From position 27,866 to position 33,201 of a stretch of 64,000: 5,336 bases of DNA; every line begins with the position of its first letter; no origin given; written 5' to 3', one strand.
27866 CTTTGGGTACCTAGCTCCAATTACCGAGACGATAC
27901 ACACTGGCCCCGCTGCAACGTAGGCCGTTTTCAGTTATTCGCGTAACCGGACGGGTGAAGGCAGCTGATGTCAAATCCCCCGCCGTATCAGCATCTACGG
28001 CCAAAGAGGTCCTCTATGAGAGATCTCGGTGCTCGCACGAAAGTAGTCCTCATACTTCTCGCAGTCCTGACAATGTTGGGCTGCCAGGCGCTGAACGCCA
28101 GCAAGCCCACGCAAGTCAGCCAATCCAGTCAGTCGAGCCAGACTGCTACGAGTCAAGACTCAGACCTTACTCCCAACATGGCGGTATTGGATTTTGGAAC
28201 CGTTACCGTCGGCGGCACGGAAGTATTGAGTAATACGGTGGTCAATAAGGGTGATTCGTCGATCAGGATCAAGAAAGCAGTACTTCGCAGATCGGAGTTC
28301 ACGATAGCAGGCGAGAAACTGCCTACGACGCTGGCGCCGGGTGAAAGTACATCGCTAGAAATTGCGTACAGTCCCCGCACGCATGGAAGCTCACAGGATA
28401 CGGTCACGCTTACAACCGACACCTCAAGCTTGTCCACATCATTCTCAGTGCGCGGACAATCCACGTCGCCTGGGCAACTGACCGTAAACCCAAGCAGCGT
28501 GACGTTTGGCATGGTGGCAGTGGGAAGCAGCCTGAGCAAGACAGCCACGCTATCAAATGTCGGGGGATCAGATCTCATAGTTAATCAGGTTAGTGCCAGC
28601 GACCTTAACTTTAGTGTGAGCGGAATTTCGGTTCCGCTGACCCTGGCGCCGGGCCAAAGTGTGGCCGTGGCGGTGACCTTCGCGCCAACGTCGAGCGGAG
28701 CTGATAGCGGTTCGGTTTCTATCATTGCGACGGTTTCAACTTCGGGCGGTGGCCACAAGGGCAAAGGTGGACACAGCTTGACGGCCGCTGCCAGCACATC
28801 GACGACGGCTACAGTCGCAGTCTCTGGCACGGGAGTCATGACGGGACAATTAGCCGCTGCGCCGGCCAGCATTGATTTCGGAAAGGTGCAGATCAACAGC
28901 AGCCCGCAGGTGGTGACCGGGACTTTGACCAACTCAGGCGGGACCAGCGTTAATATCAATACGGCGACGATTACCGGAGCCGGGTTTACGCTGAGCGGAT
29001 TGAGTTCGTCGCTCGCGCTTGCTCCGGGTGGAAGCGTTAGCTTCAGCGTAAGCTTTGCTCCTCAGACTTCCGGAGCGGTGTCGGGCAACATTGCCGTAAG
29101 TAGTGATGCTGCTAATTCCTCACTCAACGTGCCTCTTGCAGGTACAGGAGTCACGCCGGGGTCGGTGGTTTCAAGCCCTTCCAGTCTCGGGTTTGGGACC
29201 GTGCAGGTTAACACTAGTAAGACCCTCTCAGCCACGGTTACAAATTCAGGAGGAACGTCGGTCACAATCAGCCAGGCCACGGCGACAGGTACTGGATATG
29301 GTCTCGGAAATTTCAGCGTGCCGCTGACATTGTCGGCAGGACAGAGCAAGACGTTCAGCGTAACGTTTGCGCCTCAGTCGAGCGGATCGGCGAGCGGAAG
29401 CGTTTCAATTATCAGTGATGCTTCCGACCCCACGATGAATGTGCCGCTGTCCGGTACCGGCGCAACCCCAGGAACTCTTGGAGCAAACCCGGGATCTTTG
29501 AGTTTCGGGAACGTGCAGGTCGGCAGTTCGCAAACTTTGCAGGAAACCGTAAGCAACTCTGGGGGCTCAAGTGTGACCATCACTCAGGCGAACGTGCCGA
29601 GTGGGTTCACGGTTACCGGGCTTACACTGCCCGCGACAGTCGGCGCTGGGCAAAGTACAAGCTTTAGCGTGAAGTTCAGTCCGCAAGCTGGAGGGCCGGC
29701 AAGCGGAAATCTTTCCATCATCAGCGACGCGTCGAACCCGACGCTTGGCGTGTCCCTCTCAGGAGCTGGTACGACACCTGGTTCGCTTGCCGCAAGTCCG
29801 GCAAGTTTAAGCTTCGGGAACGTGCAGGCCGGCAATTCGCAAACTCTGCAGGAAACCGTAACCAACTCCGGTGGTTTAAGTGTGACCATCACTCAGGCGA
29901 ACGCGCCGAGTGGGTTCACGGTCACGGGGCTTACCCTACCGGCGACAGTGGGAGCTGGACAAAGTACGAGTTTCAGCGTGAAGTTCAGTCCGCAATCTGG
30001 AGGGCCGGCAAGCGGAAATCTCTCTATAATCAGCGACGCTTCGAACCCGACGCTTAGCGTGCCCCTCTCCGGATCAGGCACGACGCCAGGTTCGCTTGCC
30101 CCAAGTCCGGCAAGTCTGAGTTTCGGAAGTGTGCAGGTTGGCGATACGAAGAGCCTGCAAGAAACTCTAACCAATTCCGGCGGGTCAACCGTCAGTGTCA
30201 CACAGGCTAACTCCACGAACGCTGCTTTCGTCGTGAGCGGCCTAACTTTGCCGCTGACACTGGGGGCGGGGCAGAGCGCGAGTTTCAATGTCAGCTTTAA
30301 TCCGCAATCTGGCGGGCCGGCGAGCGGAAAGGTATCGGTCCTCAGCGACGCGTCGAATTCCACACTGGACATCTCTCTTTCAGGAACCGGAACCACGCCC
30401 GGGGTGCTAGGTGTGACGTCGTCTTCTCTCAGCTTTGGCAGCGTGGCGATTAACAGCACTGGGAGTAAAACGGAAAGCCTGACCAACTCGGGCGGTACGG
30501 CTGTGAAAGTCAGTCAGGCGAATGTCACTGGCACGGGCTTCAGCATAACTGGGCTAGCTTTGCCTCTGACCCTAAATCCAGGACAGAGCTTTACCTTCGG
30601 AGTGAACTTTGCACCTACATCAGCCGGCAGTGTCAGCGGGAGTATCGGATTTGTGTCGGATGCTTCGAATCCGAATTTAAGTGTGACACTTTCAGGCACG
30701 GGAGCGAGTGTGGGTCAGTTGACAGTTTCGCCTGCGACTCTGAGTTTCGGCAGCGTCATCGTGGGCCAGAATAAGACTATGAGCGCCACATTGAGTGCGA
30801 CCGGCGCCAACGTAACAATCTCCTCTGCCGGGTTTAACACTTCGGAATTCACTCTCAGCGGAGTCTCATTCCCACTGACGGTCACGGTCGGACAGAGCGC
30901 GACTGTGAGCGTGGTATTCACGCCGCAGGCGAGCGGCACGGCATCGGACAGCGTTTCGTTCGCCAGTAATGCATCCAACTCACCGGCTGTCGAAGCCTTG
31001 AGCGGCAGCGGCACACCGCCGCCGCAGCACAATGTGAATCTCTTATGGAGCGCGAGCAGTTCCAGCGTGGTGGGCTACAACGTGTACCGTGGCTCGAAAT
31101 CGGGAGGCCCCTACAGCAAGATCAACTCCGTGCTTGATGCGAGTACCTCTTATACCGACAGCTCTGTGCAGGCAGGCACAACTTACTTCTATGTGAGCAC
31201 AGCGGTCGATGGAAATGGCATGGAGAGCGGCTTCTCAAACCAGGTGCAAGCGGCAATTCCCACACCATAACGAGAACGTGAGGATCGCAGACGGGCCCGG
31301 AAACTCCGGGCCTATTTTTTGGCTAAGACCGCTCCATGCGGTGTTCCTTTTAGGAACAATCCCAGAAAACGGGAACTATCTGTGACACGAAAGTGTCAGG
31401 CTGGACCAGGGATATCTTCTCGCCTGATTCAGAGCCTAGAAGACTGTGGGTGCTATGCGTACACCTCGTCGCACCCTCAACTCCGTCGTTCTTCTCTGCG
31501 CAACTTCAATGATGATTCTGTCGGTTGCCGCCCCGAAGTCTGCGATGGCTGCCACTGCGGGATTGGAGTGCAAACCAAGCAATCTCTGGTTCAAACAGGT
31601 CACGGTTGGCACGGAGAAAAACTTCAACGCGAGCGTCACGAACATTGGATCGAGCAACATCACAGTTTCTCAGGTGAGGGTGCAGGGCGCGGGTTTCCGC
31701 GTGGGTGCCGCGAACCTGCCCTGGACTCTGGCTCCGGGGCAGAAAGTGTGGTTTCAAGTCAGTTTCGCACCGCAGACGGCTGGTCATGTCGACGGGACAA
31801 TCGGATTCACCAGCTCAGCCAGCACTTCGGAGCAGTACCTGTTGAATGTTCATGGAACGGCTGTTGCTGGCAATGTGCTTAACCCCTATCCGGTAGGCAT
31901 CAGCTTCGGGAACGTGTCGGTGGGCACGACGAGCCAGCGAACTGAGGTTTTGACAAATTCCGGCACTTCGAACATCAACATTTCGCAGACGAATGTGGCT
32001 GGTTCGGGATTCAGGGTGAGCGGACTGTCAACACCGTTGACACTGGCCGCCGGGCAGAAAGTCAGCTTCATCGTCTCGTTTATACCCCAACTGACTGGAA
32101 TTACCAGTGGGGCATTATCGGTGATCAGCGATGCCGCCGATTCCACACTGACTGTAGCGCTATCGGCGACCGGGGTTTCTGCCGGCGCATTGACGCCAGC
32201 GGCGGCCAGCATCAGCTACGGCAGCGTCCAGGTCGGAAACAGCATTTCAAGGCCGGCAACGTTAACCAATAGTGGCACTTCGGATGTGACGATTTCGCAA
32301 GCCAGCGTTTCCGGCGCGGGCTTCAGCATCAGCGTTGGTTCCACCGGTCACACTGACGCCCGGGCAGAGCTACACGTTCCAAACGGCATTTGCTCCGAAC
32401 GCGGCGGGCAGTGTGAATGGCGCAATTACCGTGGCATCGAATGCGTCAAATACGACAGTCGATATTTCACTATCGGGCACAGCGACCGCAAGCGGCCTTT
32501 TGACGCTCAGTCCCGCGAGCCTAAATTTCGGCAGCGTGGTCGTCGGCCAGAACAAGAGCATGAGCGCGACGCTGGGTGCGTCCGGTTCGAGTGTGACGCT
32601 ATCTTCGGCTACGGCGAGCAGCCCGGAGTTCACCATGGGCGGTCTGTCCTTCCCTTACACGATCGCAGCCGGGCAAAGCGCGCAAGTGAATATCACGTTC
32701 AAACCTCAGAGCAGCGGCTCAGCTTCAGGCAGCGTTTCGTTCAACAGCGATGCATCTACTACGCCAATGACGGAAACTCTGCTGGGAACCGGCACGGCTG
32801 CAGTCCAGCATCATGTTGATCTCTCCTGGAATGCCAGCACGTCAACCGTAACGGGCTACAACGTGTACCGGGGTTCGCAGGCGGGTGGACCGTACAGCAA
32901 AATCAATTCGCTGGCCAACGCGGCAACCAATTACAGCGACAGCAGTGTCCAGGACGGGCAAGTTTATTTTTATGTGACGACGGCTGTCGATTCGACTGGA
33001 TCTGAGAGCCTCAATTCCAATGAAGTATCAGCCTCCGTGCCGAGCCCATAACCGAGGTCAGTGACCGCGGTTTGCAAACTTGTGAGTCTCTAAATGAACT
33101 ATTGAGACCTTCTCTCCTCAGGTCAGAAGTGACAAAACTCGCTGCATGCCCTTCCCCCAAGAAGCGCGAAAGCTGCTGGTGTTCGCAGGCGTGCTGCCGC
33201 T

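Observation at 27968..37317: Tandem array of five secreted paralogs with 9, 4, 2, 3 and 1 Ig-like repeats, each ending in the same terminal repeat plus FN3 tail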

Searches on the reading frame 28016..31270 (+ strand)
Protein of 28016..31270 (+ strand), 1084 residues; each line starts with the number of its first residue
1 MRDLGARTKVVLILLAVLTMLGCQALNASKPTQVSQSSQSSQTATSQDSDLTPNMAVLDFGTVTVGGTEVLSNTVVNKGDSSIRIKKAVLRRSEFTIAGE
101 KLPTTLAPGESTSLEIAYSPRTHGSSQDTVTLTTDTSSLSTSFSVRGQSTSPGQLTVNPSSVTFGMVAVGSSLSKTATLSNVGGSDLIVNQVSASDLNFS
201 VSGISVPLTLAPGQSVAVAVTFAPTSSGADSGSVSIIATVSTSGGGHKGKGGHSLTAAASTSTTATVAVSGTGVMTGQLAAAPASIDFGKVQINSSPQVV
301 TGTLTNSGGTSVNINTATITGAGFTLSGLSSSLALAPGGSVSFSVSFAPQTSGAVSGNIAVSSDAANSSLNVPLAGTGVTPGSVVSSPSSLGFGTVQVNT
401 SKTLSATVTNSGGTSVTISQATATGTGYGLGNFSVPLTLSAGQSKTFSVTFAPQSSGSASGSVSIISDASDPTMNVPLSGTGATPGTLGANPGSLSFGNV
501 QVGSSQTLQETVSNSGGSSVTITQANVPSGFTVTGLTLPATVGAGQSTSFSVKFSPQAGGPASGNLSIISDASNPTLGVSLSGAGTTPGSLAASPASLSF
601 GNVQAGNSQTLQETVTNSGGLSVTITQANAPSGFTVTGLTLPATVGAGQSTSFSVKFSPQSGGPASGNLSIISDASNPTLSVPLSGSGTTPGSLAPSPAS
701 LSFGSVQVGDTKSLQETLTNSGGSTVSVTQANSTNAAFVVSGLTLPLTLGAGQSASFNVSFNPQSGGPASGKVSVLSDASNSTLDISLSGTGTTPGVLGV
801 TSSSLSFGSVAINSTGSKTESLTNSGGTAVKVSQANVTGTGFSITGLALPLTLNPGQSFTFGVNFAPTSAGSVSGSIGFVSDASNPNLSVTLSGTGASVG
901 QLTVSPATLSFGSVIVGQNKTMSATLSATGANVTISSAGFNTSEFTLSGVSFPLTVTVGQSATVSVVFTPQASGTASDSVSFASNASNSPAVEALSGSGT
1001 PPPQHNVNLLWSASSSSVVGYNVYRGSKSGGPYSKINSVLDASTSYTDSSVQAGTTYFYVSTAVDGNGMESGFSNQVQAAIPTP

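Call 3: search_protein_families(library=pfam, proteins=[window:28016-31270:+], max_evalue=0.01)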
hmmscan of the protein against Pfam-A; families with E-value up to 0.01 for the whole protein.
window:28016-31270:+ (1084 aa): 21 families
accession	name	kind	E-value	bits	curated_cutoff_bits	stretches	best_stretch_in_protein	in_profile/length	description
PF22073.2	Cep192_D4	-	2.2e-82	273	35.5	9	799-896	5-111/112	Cep192 domain 4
PF22544.2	HYDIN_VesB_CFA65-like_Ig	-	1e-81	270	25.5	9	56-147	8-99/100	HYDIN/CFA65/VesB-like, Ig-like domain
PF15780.11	ASH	-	2.1e-81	268.8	27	9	594-676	10-93/98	Abnormal spindle-like microcephaly-assoc'd, ASPM-SPD-2-Hydin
PF07610.17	DUF1573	-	4e-57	190.7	26.1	6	56-148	6-97/98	Protein of unknown function (DUF1573)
PF12371.14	TMEM131_like_N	-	3.7e-34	117.2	28.8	3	56-134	6-84/84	Transmembrane protein 131-like N-terminal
PF24771.2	Ig_CFAP74_1st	-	2.6e-22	79.4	29.2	0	697-784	4-93/97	CFAP74 first Ig-like domain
PF22067.2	Cep192_D3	-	9.1e-22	77.5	27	0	166-231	12-76/99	Cep192 domain 3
PF24507.1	Ig_CFAP65_4th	-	3.7e-21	75.8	27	0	303-378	3-76/76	CFAP65, fourth Ig-like domain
PF22066.2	Cep192_D8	-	1.5e-18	67.3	33.5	0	494-584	12-99/101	Cep192 domain 8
PF25248.1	Ig_CFAP65_8th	-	6.6e-14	52.2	25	0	486-518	2-34/128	CFAP65, eight Ig-like domain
PF24798.1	Ig-CFAP74_4th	-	2.4e-13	50.5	28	0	57-136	5-83/95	CFAP74 forth Ig-like domain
PF14874.12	PapD-like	-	1.9e-12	47.7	27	0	154-237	3-87/102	Flagellar-associated PapD-like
PF24499.1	Ig_TMEM131L_4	-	2.6e-12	47.7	27.8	0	196-231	79-114/136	TMEM131L fourth Ig-like domain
PF07705.17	CARDB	-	6.2e-08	33.2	22.7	1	390-460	9-78/101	CARDB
PF21633.3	MOV-10_Ig-like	-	1.1e-07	32.4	27.4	0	70-132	35-104/126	Helicase MOV-10, Ig-like domain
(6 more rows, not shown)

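Call 4: search_protein_families(library=ncbifam, proteins=[window:28016-31270:+], max_evalue=0.01)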
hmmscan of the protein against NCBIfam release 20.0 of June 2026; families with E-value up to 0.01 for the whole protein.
window:28016-31270:+ (1084 aa): 2 families
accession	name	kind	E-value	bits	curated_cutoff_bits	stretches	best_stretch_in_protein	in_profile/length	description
NF012200.0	choice_anch_D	domain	2e-140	459.4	45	9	475-574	2-107/108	choice-of-anchor D domain-containing protein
NF041425.1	OS_HP2_seleno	subfamily_domain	3.6e-08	33.6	100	0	598-672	6-80/98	OS_HP2 family (seleno)protein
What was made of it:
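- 28016..31270 (+): g1: 1084-aa lipoprotein (lipobox LTMLGC, then a Ser/Thr/Gln-rich tether), 9 choice-of-anchor-D repeats plus a C-terminal FN3. This is the 'first/long' class. NF012200 scores 459 bits with 9 stretches (call 4).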

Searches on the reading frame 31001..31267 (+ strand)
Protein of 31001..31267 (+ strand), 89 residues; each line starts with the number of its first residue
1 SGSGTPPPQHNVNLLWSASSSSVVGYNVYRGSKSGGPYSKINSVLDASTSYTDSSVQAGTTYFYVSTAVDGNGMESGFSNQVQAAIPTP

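Call 12: search_protein_families(library=pfam, proteins=[window:31001-31267:+], max_evalue=10)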
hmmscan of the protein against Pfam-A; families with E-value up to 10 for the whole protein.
seq(89 aa): 2 families
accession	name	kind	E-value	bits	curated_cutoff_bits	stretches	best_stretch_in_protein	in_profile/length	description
PF00041.27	fn3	-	0.00021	21.9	25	1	11-83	15-82/84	Fibronectin type III domain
PF18370.7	RGI_lyase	-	0.0054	17.5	27.8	1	20-75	29-78/86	Rhamnogalacturonan I lyases beta-sheet domain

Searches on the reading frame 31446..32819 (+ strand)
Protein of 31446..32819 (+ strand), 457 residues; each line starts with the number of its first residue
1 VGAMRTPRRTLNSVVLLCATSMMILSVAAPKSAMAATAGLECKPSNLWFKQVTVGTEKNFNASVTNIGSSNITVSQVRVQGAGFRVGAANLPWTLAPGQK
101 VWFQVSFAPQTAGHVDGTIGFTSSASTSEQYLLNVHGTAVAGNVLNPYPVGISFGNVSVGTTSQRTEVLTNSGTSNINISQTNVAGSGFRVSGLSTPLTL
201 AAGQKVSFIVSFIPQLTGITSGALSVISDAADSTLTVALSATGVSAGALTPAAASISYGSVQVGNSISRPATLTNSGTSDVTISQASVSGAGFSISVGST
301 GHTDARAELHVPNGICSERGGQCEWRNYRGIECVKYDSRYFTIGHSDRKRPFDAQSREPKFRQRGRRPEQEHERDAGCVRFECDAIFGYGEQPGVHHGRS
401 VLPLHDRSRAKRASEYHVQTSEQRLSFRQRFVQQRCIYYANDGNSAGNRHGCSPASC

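Call 3: search_protein_families(library=pfam, proteins=[window:31446-32819:+], max_evalue=0.01)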
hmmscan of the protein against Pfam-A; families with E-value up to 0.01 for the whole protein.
window:31446-32819:+ (457 aa): 13 families
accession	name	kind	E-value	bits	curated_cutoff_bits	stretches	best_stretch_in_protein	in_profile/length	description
PF15780.11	ASH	-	1e-21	77.4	27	3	43-130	10-97/98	Abnormal spindle-like microcephaly-assoc'd, ASPM-SPD-2-Hydin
PF22544.2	HYDIN_VesB_CFA65-like_Ig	-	1.2e-20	74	25.5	2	40-137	3-99/100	HYDIN/CFA65/VesB-like, Ig-like domain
PF22073.2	Cep192_D4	-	1e-19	71.2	35.5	2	40-132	4-104/112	Cep192 domain 4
PF07610.17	DUF1573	-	1.1e-09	38.6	26.1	1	46-137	7-96/98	Protein of unknown function (DUF1573)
PF24771.2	Ig_CFAP74_1st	-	1.2e-07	32.4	29.2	1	42-127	3-90/97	CFAP74 first Ig-like domain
PF12371.14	TMEM131_like_N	-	2.7e-07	31.2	28.8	0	41-120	2-81/84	Transmembrane protein 131-like N-terminal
PF22067.2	Cep192_D3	-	3.6e-06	27.4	27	0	156-215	12-70/99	Cep192 domain 3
PF07705.17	CARDB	-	4.9e-06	27.1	22.7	1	45-118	8-80/101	CARDB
PF24770.2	Ig-CFAP74_2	-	0.00057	20.8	27.4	0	255-278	7-30/185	CFAP74 second Ig-like domain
PF24501.1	Ig_TMEM131L_5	-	0.00091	19.4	27.8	0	70-110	5-49/66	TMEM131L fifth Ig-like domain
PF25249.1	Ig_CFAP65_7th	-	0.0041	17.3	28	0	199-236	56-93/120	CFAP65, seventh Ig-like domain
PF24798.1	Ig-CFAP74_4th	-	0.0053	17.3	28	0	93-138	51-94/95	CFAP74 forth Ig-like domain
PF14874.12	PapD-like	-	0.0058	17.2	27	0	148-191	7-52/102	Flagellar-associated PapD-like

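Call 4: search_protein_families(library=ncbifam, proteins=[window:31446-32819:+], max_evalue=0.01)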
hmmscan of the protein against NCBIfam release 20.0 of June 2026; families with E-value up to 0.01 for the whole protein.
window:31446-32819:+ (457 aa): 2 families
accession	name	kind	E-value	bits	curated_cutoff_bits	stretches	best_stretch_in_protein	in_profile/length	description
NF012200.0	choice_anch_D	domain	1.4e-35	122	45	3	136-232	8-107/108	choice-of-anchor D domain-containing protein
NF041425.1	OS_HP2_seleno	subfamily_domain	0.0081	16.5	100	0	47-137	6-95/98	OS_HP2 family (seleno)protein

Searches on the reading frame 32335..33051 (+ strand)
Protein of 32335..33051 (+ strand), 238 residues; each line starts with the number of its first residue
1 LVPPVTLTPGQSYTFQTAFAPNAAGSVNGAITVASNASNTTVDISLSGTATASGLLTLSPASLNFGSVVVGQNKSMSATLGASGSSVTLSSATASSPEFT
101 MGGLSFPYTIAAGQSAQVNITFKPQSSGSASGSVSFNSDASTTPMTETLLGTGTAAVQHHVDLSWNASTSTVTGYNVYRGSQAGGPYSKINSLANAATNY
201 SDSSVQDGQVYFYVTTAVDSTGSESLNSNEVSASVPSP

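Call 3: search_protein_families(library=pfam, proteins=[window:32335-33051:+], max_evalue=0.01)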
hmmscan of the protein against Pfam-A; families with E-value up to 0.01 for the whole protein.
window:32335-33051:+ (238 aa): 8 families
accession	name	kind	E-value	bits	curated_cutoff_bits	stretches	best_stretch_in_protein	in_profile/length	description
PF22544.2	HYDIN_VesB_CFA65-like_Ig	-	5.9e-14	52.5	25.5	2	56-149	3-97/100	HYDIN/CFA65/VesB-like, Ig-like domain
PF22073.2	Cep192_D4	-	1.4e-12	48.2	35.5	2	57-153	5-111/112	Cep192 domain 4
PF15780.11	ASH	-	5.8e-12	46.1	27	1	56-143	3-95/98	Abnormal spindle-like microcephaly-assoc'd, ASPM-SPD-2-Hydin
PF12371.14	TMEM131_like_N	-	1.7e-07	31.8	28.8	1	57-136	2-82/84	Transmembrane protein 131-like N-terminal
PF07610.17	DUF1573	-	1.8e-07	31.5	26.1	0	6-49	53-97/98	Protein of unknown function (DUF1573)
PF24771.2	Ig_CFAP74_1st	-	9.6e-06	26.3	29.2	0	103-141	51-89/97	CFAP74 first Ig-like domain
PF24507.1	Ig_CFAP65_4th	-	3.4e-05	24.6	27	0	109-153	33-76/76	CFAP65, fourth Ig-like domain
PF22066.2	Cep192_D8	-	0.0032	18.1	33.5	0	105-142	53-90/101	Cep192 domain 8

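Call 4: search_protein_families(library=ncbifam, proteins=[window:32335-33051:+], max_evalue=0.01)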
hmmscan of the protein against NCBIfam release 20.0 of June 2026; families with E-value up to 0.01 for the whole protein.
window:32335-33051:+ (238 aa): 2 families
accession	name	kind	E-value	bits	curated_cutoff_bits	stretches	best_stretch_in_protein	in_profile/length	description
NF012200.0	choice_anch_D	domain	1.8e-21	76.7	45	2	41-142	2-107/108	choice-of-anchor D domain-containing protein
NF041534.1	rodZ_Strepcoccus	equivalog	0.0023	17.2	375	1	28-122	181-273/275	cytoskeleton protein RodZ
